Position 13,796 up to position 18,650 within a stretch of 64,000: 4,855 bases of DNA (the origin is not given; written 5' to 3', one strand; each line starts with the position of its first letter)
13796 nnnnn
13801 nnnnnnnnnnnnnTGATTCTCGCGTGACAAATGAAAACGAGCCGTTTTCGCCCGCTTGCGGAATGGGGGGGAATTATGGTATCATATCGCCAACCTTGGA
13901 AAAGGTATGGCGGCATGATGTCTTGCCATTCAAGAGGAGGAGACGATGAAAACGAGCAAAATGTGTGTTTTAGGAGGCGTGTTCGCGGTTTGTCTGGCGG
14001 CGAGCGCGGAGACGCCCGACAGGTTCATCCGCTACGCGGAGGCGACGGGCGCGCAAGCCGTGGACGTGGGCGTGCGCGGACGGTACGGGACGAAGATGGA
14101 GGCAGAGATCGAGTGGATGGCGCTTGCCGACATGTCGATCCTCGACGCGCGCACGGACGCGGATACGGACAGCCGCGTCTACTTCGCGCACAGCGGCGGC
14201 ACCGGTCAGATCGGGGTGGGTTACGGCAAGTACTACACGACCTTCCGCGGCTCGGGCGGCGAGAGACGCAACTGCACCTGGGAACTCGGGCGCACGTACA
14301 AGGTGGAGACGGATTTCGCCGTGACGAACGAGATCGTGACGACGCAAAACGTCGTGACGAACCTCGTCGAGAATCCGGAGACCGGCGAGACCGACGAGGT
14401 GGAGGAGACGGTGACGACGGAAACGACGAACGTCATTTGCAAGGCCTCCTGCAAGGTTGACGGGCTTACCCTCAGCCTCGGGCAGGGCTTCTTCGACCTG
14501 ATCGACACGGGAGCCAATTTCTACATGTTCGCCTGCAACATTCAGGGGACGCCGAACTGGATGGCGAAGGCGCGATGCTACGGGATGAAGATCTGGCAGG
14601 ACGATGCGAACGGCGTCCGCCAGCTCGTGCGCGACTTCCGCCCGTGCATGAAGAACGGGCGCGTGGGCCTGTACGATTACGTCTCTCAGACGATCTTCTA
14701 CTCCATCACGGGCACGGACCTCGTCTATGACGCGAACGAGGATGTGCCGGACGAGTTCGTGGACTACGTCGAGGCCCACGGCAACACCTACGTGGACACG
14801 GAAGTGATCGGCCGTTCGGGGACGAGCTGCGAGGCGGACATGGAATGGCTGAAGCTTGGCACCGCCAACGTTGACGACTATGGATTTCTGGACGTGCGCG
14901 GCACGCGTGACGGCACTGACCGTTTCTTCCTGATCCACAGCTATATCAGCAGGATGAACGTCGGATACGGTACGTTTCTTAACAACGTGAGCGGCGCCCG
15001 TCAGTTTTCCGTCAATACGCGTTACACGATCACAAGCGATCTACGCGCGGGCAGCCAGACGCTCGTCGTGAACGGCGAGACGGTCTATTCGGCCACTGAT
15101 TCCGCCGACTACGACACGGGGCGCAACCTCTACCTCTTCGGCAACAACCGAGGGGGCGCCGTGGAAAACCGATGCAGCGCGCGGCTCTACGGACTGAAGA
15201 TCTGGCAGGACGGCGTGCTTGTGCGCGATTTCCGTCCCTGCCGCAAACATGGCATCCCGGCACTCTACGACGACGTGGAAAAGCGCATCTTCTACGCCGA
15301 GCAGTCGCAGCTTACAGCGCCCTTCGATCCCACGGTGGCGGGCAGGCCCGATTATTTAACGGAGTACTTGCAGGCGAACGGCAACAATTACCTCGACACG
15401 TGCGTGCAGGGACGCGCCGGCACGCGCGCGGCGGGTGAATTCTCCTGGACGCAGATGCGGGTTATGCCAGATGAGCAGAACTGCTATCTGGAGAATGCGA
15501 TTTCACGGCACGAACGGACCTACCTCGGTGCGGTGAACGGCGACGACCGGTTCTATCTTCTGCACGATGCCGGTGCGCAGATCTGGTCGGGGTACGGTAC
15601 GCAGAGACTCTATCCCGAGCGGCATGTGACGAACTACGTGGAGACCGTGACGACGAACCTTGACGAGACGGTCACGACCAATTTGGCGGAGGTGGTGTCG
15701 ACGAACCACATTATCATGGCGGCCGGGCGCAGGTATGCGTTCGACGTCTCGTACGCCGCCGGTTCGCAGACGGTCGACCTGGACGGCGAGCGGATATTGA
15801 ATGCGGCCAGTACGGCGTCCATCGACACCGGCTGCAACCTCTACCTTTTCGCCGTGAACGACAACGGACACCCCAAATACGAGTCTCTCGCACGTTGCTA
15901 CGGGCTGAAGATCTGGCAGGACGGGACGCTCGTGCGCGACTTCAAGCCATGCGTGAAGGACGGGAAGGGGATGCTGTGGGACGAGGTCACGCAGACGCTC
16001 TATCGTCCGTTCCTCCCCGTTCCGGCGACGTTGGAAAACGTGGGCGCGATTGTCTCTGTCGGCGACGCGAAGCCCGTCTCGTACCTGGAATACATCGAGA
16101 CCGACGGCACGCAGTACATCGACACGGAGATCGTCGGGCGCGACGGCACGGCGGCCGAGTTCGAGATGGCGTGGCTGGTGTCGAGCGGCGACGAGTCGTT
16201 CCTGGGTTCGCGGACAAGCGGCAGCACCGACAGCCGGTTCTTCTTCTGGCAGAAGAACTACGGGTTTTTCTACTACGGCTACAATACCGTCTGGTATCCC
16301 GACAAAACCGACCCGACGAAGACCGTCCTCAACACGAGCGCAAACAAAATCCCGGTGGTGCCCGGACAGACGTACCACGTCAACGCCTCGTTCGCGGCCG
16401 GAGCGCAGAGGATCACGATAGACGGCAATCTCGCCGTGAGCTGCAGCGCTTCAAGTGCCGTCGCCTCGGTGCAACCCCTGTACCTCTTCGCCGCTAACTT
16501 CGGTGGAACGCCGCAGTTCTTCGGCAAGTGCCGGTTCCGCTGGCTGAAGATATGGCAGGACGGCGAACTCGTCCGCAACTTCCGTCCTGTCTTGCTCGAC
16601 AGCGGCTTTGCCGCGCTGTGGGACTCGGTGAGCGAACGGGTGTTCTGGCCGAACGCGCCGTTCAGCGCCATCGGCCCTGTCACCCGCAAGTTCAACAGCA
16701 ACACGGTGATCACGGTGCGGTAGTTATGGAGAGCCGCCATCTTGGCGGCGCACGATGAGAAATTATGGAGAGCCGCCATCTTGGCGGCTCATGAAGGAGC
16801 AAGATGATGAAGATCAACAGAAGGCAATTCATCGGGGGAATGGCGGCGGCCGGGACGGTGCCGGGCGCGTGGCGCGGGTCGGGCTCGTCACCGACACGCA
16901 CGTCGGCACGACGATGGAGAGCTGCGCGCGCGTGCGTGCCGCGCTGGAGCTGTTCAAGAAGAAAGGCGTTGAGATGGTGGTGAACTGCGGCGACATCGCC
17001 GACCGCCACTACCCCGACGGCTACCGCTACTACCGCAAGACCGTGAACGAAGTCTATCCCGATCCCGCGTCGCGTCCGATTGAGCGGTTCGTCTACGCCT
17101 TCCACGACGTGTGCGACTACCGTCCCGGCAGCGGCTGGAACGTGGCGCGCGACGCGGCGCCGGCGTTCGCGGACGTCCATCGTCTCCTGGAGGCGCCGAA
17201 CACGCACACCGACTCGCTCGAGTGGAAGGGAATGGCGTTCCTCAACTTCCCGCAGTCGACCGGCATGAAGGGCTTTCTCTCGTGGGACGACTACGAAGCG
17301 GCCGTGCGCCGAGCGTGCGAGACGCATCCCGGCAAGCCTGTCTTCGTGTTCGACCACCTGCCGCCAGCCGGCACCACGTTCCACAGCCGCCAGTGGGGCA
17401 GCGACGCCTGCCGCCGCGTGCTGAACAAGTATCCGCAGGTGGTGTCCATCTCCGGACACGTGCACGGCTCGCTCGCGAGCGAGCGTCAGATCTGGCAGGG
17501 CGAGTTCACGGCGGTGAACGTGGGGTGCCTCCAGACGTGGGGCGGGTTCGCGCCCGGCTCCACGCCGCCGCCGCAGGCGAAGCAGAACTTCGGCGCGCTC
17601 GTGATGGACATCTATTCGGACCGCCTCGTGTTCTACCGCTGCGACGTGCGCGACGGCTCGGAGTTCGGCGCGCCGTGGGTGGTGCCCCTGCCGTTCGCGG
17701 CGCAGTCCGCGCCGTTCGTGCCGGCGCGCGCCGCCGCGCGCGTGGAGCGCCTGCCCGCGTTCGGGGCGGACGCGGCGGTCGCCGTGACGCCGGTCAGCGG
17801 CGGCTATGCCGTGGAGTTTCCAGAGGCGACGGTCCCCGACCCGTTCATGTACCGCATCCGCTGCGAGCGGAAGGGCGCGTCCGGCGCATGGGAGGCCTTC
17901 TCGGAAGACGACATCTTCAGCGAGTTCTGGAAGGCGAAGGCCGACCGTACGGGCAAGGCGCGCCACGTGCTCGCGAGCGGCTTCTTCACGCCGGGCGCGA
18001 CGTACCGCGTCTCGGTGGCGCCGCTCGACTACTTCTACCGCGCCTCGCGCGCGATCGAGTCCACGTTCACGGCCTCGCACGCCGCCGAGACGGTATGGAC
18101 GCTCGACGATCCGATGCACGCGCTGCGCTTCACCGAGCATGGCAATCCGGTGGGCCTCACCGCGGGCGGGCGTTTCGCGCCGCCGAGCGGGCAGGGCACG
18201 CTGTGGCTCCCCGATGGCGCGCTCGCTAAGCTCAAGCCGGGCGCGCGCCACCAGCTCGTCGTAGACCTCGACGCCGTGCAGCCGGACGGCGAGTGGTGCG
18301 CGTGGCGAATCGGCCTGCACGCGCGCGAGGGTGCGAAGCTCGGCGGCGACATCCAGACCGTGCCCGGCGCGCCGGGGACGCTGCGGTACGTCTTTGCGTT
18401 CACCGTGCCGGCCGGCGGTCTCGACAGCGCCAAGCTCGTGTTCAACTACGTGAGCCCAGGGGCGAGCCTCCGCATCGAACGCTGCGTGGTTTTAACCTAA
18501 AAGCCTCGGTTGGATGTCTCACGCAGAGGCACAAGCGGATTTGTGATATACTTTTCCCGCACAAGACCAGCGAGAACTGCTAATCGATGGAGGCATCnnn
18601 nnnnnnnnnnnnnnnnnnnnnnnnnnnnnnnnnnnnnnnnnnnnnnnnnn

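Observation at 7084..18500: Tandemly duplicated cassette pairing multi-module secreted proteins (11 copies of an unrecognised module) with Tat-type metallophosphoesterases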

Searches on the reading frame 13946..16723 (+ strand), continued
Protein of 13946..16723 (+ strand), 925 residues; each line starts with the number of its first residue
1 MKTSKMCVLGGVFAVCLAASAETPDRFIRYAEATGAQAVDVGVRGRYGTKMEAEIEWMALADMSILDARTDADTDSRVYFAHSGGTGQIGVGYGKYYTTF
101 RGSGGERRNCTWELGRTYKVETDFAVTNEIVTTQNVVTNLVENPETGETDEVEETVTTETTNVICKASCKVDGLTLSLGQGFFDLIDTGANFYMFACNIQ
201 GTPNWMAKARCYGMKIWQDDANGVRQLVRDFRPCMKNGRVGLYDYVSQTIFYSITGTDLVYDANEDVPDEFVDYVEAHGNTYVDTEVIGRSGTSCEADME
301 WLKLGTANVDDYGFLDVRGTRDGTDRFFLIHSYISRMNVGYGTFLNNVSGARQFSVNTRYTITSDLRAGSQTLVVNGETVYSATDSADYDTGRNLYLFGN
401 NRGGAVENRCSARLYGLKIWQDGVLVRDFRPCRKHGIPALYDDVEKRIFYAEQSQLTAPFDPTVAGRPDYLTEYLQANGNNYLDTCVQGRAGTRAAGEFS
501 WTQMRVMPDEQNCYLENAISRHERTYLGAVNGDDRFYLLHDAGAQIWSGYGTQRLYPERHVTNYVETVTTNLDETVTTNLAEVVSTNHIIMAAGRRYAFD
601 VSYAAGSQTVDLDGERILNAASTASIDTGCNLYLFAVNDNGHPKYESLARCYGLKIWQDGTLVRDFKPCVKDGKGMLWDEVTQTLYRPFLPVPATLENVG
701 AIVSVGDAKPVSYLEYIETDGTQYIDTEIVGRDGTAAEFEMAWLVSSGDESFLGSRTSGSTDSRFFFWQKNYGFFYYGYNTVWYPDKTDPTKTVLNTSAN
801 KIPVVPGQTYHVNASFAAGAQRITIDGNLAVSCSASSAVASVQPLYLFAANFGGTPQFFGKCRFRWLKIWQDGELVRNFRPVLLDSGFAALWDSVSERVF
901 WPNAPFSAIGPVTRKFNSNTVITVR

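Call 81: search_protein_families(library=pfam, proteins=[L053:8618-9811:-, L032:12634-14187:+, L032:14187-16430:+, L075:13186-17457:+, L027:12710-15613:+, L012:8025-9959:+, L012:14168-16267:+, L022:6138-8582:-, L073:17203-20592:+], max_evalue=0.001)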
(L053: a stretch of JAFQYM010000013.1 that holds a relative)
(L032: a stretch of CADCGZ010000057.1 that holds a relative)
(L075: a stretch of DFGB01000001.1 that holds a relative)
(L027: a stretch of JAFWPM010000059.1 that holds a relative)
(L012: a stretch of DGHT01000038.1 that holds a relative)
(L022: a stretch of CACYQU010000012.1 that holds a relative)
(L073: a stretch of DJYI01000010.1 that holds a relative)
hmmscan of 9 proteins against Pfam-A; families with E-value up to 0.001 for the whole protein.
L053:8618-9811:- (398 aa): 4 families
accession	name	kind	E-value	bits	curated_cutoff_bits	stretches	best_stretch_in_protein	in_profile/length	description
PF13377.12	Peripla_BP_3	-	9.8e-28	97.8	26.5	1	119-287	2-167/167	Periplasmic binding protein-like domain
PF12833.13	HTH_18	-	1.7e-16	60.7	33.6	1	320-395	4-79/80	Helix-turn-helix domain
PF00165.29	HTH_AraC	-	2e-13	50.6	26.6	1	358-395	6-42/42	Bacterial regulatory helix-turn-helix proteins, AraC family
PF13407.12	Peripla_BP_4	-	5.6e-06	26.5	35.1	1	87-268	83-258/258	Periplasmic binding protein domain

L032:12634-14187:+ (518 aa): 1 family
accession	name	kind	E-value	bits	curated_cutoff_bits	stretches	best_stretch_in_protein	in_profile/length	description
PF00150.24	Cellulase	-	2.1e-28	100.1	23.5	1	213-479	22-269/272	Cellulase (glycosyl hydrolase family 5)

L032:14187-16430:+ (748 aa): 2 families
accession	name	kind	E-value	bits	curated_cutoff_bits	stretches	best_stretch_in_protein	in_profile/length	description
PF03372.29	Exo_endo_phos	-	1.1e-13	51.9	24.5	1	475-738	2-225/225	Endonuclease/Exonuclease/phosphatase family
PF00149.33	Metallophos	-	4.1e-06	27.8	21.5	1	67-259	4-160/191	Calcineurin-like phosphoesterase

L075:13186-17457:+ (1424 aa): 1 family
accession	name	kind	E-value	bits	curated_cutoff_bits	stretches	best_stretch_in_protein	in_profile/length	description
PF00150.24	Cellulase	-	3.9e-27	95.9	23.5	1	248-509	25-266/272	Cellulase (glycosyl hydrolase family 5)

L027:12710-15613:+ (968 aa): 2 families
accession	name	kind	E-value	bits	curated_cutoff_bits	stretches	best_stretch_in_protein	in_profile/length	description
PF00150.24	Cellulase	-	8.8e-21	75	23.5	1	206-480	20-269/272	Cellulase (glycosyl hydrolase family 5)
PF00149.33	Metallophos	-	1.2e-05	26.3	21.5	1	542-729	3-159/191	Calcineurin-like phosphoesterase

L012:8025-9959:+ (645 aa): 0 families

L012:14168-16267:+ (700 aa): 2 families
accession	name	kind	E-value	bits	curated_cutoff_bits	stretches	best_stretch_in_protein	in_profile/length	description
PF20736.2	Glyco_hydro127M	-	5.4e-17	62.1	24.2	1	452-540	5-95/95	Beta-L-arabinofuranosidase, GH127 middle domain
PF07944.18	Beta-AFase-like_GH127_cat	-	1.6e-14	54.1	24.9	1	159-436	96-374/376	Beta-L-arabinofuranosidase, GH127 catalytic domain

L022:6138-8582:- (815 aa): 6 families
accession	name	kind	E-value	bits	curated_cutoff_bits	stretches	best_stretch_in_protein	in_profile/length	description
PF02836.23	Glyco_hydro_2_C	-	6.5e-28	98.2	21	1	286-564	5-270/302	Glycosyl hydrolases family 2, TIM barrel domain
PF18565.7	Glyco_hydro2_C5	-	9.5e-20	70.8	32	1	714-812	2-100/103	Glycoside hydrolase family 2 C-terminal domain 5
PF16355.11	DUF4982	-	1.8e-18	66.6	23.9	1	628-698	1-60/61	Domain of unknown function (DUF4982)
PF02837.24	Glyco_hydro_2_N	-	9.5e-18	65.1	28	1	25-158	17-164/169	Glycosyl hydrolases family 2, sugar binding domain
PF00703.27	Glyco_hydro_2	-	3.4e-13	50.8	23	1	166-279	2-109/109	Glycosyl hydrolases family 2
PF22666.2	Glyco_hydro_2_N2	-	1.4e-05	25.7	27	1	72-141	50-120/167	Glycosyl hydrolase 2 galactose-binding domain-like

L073:17203-20592:+ (1130 aa): 2 families
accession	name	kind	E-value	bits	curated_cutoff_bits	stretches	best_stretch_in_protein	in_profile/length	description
PF09992.14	NAGPA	-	2.1e-08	35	25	1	122-351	4-168/169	Phosphodiester glycosidase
PF00149.33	Metallophos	-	0.00022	22.2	21.5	1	748-1005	3-189/191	Calcineurin-like phosphoesterase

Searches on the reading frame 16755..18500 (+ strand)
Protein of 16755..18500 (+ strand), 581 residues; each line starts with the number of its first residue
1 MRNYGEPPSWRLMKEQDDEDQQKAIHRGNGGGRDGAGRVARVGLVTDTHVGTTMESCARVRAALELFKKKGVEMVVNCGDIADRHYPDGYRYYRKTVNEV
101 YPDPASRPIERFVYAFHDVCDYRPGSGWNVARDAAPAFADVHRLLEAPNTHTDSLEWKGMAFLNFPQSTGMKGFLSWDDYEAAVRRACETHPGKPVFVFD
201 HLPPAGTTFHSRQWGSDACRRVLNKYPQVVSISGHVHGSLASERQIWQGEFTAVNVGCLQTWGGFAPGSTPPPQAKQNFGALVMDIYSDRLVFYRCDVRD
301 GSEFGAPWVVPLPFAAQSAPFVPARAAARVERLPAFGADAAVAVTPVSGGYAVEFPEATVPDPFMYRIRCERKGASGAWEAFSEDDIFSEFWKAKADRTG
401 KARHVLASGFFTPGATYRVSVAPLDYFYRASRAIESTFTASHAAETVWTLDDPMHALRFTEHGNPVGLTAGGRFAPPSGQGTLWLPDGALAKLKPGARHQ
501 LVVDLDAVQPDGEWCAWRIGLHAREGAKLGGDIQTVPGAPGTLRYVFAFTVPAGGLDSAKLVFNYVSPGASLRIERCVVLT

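Call 9: search_protein_families(library=ncbifam, proteins=[window:16755-18500:+], max_evalue=1)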
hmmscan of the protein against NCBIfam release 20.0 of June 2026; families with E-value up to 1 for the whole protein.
window:16755-18500:+ (581 aa): 1 family
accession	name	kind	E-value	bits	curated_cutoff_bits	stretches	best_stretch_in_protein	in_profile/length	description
TIGR03729.1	acc_ester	subfamily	0.13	11.6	148.25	0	41-91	1-51/239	putative phosphoesterase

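Call 10: search_protein_families(library=pfam, proteins=[window:16755-18497:+], max_evalue=1)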
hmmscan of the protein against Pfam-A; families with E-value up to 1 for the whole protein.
window:16755-18497:+ (581 aa): 2 families
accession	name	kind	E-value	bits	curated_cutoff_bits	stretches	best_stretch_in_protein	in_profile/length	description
PF00149.33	Metallophos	-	2.5e-08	35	21.5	1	41-238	2-190/191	Calcineurin-like phosphoesterase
PF12850.12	Metallophos_2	-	6.5e-06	26.7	27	1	41-83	2-38/154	Calcineurin-like phosphoesterase superfamily domain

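Call 49: search_protein_families(library=phrogs, proteins=[window:16755-18497:+], max_evalue=0.01)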
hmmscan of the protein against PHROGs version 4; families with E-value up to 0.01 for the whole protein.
window:16755-18497:+ (581 aa): 0 families
